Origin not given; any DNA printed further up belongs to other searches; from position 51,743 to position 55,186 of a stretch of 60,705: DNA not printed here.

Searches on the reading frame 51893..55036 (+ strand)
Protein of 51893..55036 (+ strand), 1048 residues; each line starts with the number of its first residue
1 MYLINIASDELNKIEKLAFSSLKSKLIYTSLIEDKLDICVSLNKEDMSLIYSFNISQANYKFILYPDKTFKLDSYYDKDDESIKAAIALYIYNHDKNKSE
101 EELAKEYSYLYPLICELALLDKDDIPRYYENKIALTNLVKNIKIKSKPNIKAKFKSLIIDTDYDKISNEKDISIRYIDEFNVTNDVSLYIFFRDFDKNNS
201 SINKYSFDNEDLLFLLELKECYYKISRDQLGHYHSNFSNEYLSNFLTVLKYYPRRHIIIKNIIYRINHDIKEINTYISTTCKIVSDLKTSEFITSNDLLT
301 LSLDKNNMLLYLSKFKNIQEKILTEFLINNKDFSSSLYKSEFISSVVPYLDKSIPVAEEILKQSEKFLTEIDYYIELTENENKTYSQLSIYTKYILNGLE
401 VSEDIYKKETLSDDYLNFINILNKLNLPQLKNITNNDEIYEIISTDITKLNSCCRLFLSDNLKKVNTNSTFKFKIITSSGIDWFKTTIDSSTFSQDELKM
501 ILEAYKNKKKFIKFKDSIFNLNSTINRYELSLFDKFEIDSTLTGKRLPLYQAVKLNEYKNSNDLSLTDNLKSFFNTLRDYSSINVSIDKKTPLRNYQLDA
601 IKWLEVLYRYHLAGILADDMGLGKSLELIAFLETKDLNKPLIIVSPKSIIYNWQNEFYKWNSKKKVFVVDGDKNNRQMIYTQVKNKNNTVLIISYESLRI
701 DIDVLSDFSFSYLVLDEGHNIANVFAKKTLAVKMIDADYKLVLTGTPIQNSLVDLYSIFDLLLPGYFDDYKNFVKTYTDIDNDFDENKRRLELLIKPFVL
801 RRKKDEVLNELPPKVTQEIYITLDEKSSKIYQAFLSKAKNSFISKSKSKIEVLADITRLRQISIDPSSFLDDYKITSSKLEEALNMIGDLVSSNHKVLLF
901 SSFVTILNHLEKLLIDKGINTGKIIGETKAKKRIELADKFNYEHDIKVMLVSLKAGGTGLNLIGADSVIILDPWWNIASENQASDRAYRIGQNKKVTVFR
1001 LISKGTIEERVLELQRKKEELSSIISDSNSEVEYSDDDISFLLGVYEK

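Call 86: search_protein_families(library=pfam, proteins=[window:51893-55036:+], max_evalue=0.0001)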
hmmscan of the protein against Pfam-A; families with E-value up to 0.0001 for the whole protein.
window:51893-55036:+ (1048 aa): 4 families
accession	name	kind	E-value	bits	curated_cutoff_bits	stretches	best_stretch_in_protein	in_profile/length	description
PF00176.29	SNF2-rel_dom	-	2.6e-63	214.3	24.9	1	596-866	1-288/290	SNF2-related domain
PF00271.37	Helicase_C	-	3.6e-23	82.4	23.5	1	883-991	6-110/110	Helicase conserved C-terminal domain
PF04851.21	ResIII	-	6.2e-13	49.4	22.5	1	592-748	3-163/164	Type III restriction enzyme, res subunit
PF08455.15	SNF2_assoc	-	2.4e-12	46.9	27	1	238-582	6-367/373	Bacterial SNF2 helicase associated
